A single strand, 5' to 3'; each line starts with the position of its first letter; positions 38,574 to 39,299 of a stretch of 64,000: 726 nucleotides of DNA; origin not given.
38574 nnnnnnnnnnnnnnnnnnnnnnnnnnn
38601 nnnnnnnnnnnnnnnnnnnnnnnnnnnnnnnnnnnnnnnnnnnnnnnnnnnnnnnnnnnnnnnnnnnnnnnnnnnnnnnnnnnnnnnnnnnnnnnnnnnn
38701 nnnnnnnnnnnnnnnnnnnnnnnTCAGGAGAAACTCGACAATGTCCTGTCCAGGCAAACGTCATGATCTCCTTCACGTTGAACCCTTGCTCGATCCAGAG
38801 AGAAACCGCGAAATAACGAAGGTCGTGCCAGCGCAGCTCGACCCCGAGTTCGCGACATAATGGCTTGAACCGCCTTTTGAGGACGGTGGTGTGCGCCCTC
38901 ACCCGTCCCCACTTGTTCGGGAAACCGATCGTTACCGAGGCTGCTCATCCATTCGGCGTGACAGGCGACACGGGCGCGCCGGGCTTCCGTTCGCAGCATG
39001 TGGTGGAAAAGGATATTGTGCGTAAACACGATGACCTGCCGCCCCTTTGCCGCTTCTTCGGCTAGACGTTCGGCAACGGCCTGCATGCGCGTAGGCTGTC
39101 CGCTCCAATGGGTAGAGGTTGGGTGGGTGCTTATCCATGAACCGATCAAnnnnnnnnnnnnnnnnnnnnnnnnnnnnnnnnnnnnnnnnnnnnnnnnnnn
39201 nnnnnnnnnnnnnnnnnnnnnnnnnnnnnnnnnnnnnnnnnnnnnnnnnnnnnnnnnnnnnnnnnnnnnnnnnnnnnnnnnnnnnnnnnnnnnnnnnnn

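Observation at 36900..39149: Stump of a Z1 / DUF4420 / AIPR-type defence operon: only the PD-(D/E)XK nuclease gene survives intact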

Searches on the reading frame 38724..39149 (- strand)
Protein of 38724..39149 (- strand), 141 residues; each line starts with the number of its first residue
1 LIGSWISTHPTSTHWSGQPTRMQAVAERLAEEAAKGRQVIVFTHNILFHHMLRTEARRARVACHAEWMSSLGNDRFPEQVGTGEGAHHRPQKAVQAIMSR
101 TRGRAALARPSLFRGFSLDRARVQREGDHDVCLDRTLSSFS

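Call 4: search_protein_families(library=pfam, proteins=[window:38724-39149:-], max_evalue=1)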
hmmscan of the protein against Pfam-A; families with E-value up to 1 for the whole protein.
window:38724-39149:- (141 aa): 1 family
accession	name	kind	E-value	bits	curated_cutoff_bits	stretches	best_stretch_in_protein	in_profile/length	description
PF13166.12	AAA_13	-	0.12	11.5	36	1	27-59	553-584/713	AAA domain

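Call 5: search_protein_families(library=padloc, proteins=[window:38724-39149:-], max_evalue=1)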
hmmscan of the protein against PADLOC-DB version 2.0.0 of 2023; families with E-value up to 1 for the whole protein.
window:38724-39149:- (141 aa): 7 families
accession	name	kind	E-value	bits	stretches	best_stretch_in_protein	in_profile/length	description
PDLC04891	PDC-S06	-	1.1e-10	38.6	1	21-63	662-703/858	-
PDLC04893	PDC-S06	-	3.3e-06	23.8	1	24-99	664-741/862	-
PDLC04888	PDC-S06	-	2.8e-05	20.5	1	22-55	664-696/851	-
PDLC04890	PDC-S06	-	0.0021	14.7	1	24-63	552-590/732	-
PDLC04213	HEC-02A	-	0.0098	13.5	1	19-56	246-283/337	-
PDLC04886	PDC-S06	-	0.031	11.1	1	27-58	555-585/727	-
PDLC04892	PDC-S06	-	0.09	9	1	37-55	666-684/843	-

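Call 64: search_protein_families(library=ncbifam, proteins=[window:38724-39149:-], max_evalue=0.01)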
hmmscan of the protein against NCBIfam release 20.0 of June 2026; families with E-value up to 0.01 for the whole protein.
window:38724-39149:- (141 aa): 0 families

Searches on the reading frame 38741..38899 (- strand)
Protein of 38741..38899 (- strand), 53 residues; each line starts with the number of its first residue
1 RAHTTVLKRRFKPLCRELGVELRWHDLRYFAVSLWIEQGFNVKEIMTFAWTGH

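Call 37: search_dna_similar(query=window:38741-38899:-, collection=plasmids, mode=protein, max_evalue=0.001, max_rows=10)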
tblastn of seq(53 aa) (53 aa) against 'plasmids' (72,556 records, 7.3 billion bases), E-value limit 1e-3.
Records with a match: 1; places in all: 1; records where one place covers at least 80% of the query: 1.
Best place of each record, by identity: <60% 1.
By first word of the organism name: Azospirillum 1.
By predicted mobility (MOB-suite, as given by PLSDB): conjugative 1.
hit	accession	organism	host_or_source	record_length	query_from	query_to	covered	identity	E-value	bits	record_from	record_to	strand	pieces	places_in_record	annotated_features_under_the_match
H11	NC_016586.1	Azospirillum lipoferum 4B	-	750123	1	53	100%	51.5%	8e-12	64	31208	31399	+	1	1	site-specific integrase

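Call 39: get_annotated_region(hit=H11, flank=3000)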
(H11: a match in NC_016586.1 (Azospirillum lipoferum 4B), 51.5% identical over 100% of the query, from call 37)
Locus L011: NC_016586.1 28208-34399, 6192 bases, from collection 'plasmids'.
description: Azospirillum lipoferum 4B plasmid AZO_p2, complete sequence
organism: Azospirillum lipoferum 4B (NCBI taxid 862719)
taxonomy: Bacteria; Pseudomonadota; Alphaproteobacteria; Rhodospirillales; Azospirillaceae; Azospirillum; Azospirillum lipoferum; Azospirillum lipoferum 4B
host: -; source: -; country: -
typing (MOB-suite, as given by PLSDB): conjugative; replicon rep_cluster_67; relaxase MOBP; mating-pair formation MPF_T
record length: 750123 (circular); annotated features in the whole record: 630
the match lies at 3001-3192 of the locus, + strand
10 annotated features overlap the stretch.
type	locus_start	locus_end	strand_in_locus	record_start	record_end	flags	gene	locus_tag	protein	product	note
CDS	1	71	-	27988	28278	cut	-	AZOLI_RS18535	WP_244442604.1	hypothetical protein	-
CDS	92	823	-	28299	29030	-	-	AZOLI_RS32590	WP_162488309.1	hypothetical protein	-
CDS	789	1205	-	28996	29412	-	-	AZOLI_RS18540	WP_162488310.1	hypothetical protein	-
CDS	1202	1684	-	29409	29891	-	-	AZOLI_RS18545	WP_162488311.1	hypothetical protein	-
CDS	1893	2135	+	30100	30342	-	-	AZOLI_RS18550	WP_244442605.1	helix-turn-helix transcriptional regulator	-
CDS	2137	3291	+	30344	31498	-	-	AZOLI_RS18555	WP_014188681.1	site-specific integrase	GO:0015074 - DNA integration [Evidence IEA]; GO:0006310 - DNA recombination [Evidence IEA]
CDS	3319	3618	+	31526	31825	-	-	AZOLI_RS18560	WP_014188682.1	hypothetical protein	-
CDS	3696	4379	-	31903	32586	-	-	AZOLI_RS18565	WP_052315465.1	hypothetical protein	-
CDS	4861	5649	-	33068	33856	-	istB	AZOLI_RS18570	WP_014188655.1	IS21-like element ISAli13 family helper ATPase IstB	-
CDS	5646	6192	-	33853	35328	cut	istA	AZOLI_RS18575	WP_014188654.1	IS21-like element ISAli13 family transposase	GO:0006313 - DNA transposition [Evidence IEA]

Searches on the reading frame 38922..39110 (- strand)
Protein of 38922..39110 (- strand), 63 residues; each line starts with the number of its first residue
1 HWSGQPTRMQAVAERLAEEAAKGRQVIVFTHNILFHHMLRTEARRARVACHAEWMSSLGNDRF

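Call 36: search_dna_similar(query=window:38922-39110:-, collection=plasmids, mode=protein, max_evalue=0.001, max_rows=10)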
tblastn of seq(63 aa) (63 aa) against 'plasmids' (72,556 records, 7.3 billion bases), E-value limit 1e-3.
Records with a match: 19; places in all: 19; records where one place covers at least 80% of the query: 8.
Best place of each record, by identity: 60-80% 5; <60% 14.
By first word of the organism name: Bradyrhizobium 6; Yersinia 6; Rhizobium 3; Phaeobacter 1; Thioclava 1; Staphylococcus 1; Mesorhizobium 1.
By predicted mobility (MOB-suite, as given by PLSDB): conjugative 9; mobilizable 8; non-mobilizable 2.
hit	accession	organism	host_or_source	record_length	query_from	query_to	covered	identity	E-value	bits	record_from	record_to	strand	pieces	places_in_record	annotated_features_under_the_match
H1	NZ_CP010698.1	Phaeobacter inhibens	cell culture,cleaning system aquaculture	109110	7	63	90%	64.9%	1e-19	87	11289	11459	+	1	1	AAA family ATPase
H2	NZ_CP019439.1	Thioclava nitratireducens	pure culture,Surface seawater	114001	7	63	90%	64.9%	1e-19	87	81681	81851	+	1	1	AAA family ATPase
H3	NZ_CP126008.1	Bradyrhizobium elkanii USDA 94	Glycine max,soybean,root nodule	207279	8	63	89%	50.0%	2e-10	61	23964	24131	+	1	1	AAA family ATPase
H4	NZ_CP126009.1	Bradyrhizobium elkanii USDA 94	Glycine max,soybean,root nodule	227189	8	63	89%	50.0%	2e-10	61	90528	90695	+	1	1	AAA family ATPase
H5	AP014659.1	Bradyrhizobium diazoefficiens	-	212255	8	63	89%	50.0%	3e-10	60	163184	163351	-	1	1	uncharacterized protein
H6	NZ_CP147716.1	Bradyrhizobium sp. 27S5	-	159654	8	63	89%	50.0%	3e-10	60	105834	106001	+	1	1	AAA family ATPase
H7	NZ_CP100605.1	Bradyrhizobium sp. Ash2021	-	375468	8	63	89%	48.2%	1e-9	58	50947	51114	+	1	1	AAA family ATPase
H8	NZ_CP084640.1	Yersinia ruckeri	Rainbow trout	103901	8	49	67%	57.1%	1e-4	44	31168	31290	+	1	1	AAA family ATPase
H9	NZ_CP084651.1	Yersinia ruckeri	Rainbow trout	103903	8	49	67%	57.1%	1e-4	44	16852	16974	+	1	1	AAA family ATPase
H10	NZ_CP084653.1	Yersinia ruckeri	Rainbow trout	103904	8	49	67%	57.1%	1e-4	44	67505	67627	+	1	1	AAA family ATPase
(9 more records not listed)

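Call 38: get_annotated_region(hit=H1, flank=5000)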
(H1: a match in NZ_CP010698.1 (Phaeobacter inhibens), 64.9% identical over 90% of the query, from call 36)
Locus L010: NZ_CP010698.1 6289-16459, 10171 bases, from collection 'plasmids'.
description: Phaeobacter inhibens strain P24 plasmid pP24_b, complete sequence
organism: Phaeobacter inhibens (NCBI taxid 221822)
taxonomy: Bacteria; Pseudomonadota; Alphaproteobacteria; Rhodobacterales; Roseobacteraceae; Phaeobacter; Phaeobacter inhibens
host: -; source: cell culture,cleaning system aquaculture; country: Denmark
typing (MOB-suite, as given by PLSDB): mobilizable; replicon rep_cluster_392,rep_cluster_517; relaxase MOBP
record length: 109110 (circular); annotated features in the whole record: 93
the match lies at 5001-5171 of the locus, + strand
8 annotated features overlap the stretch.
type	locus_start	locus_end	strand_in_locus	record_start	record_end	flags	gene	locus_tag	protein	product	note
CDS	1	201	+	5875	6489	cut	-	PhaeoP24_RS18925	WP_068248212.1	SMC-Scp complex subunit ScpB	-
CDS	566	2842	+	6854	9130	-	-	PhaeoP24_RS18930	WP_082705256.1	restriction endonuclease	GO:0009307 - DNA restriction-modification system [Evidence IEA]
CDS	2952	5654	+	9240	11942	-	-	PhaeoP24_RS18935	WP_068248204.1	AAA family ATPase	-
CDS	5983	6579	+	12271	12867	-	-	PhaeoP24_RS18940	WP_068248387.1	DUF6088 family protein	-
CDS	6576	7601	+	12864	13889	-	-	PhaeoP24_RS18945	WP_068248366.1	nucleotidyl transferase AbiEii/AbiGii toxin family protein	-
CDS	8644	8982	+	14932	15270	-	-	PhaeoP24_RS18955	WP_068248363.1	DUF736 family protein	-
CDS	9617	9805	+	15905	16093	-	-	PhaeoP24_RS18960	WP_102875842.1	hypothetical protein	-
CDS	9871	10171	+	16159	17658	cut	istA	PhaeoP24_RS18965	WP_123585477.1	IS21 family transposase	-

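Call 52: search_protein_families(library=padloc, proteins=[L010:566-2842:+, L010:2952-5654:+], max_evalue=0.00001)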
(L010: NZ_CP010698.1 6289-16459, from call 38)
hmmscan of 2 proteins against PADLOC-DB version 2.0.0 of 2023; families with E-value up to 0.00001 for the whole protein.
L010:566-2842:+ (758 aa): 3 families
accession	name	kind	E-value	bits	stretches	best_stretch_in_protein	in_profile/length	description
PDLC05079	PDC-S73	-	6.7e-134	446.4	1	7-729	9-731/752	-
PDLC02400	Aga_TIR-PNTD1-PNTD2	-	7.6e-53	177.8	1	4-169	5-171/639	Class I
PDLC02416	Aga_REase-TIR-PNTD1-PNTD2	-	2.1e-35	120.4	1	4-145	5-138/572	Class I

L010:2952-5654:+ (900 aa): 19 families
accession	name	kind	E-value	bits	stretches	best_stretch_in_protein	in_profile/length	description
PDLC04891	PDC-S06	-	3.7e-166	553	1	3-881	4-856/858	-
PDLC04893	PDC-S06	-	1.7e-129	431.7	1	5-882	7-860/862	-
PDLC04888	PDC-S06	-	4.5e-73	244.8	1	79-874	82-845/851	-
PDLC04892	PDC-S06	-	4.8e-56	188.6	1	87-809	79-772/843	-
PDLC04895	PDC-S06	-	1.6e-19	67.9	1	643-708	559-628/784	-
PDLC04894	PDC-S06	-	2e-16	57.7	1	392-718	268-579/740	-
PDLC04898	PDC-S06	-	5.2e-14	49.5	1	391-716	285-614/752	-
PDLC04135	mad3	-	2.1e-12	45.3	1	478-709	141-323/374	mads_3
PDLC03859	LmuB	-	2.7e-12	44.7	1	296-728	272-607/611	-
PDLC04887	PDC-S06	-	5e-12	43.2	1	392-714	296-621/790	-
PDLC04896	PDC-S06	-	5.8e-12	43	1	476-719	350-575/732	-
PDLC04889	PDC-S06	-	1.2e-11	41.9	1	636-710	408-483/693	-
PDLC04886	PDC-S06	-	1.4e-09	35.4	1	391-720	255-583/727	-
PDLC03865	LmuB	-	1.6e-08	31.3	0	654-716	913-981/1007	-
PDLC04890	PDC-S06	-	1.7e-08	31.5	1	392-726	257-589/732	-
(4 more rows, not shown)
